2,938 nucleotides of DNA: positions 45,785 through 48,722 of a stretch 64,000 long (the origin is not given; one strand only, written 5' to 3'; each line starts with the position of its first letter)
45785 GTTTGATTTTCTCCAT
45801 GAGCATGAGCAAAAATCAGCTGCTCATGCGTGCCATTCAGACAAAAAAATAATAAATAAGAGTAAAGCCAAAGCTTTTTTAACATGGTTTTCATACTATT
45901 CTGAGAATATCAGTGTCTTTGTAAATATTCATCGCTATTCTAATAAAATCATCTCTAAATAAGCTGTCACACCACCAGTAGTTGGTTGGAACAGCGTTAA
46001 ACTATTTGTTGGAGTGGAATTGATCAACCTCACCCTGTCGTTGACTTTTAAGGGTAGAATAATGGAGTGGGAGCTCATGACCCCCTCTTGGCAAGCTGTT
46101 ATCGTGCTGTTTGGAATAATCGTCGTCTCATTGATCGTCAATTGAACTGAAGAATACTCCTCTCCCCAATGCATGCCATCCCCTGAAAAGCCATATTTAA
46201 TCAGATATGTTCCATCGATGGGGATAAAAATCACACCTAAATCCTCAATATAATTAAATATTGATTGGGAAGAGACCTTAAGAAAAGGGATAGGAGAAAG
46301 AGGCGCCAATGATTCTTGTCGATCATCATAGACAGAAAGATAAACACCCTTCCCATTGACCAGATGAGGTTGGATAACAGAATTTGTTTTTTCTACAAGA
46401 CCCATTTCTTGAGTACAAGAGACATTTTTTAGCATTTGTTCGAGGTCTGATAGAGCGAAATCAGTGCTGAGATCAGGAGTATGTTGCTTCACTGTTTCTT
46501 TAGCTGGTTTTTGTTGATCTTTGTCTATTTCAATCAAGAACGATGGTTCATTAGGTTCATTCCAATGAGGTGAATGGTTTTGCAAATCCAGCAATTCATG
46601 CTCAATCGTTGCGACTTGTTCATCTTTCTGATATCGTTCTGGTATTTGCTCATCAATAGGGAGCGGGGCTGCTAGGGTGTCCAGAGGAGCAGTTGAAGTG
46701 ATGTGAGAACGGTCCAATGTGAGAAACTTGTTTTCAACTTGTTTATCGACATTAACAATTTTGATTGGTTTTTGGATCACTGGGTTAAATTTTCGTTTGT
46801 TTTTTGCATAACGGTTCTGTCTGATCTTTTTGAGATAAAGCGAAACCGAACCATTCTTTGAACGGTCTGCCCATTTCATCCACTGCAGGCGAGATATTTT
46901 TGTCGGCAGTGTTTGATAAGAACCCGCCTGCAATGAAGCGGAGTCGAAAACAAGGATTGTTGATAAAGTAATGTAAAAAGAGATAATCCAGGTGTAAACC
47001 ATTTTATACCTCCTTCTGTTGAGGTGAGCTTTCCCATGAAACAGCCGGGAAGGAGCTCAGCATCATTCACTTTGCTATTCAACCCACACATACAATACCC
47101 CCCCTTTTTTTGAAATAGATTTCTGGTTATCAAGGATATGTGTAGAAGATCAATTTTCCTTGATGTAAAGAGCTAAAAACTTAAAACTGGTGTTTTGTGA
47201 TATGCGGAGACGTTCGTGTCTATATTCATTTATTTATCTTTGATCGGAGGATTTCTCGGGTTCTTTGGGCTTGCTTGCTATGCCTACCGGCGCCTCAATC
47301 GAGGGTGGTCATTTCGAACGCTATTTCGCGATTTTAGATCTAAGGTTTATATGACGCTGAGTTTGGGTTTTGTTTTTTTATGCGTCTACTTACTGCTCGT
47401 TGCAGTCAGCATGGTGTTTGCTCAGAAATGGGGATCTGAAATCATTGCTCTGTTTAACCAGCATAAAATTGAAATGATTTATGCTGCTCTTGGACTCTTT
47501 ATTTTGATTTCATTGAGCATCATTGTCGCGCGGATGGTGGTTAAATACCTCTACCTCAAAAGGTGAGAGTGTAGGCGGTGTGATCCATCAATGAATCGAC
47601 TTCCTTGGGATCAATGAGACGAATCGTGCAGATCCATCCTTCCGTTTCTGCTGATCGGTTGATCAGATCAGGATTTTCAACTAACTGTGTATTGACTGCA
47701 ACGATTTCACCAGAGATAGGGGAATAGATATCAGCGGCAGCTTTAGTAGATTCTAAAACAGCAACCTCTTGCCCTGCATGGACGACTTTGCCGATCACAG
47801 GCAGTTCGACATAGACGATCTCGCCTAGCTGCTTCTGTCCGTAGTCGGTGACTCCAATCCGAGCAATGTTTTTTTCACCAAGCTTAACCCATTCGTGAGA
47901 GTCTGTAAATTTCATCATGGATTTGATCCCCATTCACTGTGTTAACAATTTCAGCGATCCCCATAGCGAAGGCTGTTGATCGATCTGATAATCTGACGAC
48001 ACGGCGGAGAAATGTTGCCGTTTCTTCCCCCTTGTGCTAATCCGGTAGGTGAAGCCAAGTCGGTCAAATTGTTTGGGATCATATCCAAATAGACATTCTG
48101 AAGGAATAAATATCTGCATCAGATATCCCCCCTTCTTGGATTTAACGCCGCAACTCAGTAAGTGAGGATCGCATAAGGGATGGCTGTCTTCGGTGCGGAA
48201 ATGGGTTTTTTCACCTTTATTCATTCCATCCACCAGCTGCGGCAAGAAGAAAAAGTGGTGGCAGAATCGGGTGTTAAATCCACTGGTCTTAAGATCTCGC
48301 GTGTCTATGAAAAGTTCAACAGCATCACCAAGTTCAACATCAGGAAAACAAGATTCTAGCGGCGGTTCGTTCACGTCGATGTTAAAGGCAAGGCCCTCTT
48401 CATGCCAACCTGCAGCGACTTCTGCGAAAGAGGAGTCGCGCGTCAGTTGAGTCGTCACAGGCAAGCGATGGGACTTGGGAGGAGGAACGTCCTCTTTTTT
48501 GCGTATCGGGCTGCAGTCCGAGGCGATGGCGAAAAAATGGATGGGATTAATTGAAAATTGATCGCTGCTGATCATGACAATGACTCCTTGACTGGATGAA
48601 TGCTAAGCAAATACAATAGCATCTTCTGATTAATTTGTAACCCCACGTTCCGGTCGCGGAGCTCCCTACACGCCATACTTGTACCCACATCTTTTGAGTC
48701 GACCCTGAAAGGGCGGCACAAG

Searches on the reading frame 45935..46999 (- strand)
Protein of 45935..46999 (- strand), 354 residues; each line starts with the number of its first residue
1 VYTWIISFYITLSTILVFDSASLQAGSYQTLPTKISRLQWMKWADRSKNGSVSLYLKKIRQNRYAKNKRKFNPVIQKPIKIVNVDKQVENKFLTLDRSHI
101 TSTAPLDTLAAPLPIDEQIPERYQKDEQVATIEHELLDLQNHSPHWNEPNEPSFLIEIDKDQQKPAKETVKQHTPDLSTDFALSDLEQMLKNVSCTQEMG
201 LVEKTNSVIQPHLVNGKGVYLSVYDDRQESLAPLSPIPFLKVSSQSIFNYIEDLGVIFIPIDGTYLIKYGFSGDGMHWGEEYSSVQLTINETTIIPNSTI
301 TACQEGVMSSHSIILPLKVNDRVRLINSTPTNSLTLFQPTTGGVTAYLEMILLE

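Call 73: search_protein_families(library=pfam, proteins=[window:45935-46999:-], max_evalue=0.001)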
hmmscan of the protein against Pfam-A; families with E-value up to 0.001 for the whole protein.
window:45935-46999:- (354 aa): 1 family
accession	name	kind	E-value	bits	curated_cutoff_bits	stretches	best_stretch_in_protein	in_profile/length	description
PF18573.7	BclA_C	-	0.00017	21.9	38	1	236-338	19-116/128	BclA C-terminal domain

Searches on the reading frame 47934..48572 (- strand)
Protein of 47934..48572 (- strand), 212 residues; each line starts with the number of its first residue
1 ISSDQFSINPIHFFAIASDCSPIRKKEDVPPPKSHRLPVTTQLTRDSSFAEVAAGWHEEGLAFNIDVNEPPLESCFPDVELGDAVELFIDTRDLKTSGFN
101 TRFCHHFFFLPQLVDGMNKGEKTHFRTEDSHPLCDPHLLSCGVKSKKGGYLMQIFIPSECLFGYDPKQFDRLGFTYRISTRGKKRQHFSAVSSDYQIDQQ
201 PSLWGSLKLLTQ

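Call 73: search_protein_families(library=pfam, proteins=[window:47934-48572:-], max_evalue=0.001)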
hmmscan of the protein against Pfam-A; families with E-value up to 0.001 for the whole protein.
window:47934-48572:- (212 aa): 1 family
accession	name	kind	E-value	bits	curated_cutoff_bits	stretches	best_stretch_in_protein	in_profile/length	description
PF06452.16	CBM9_1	-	1.1e-07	32.3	23.4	1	46-209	29-182/185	Carbohydrate family 9 binding domain-like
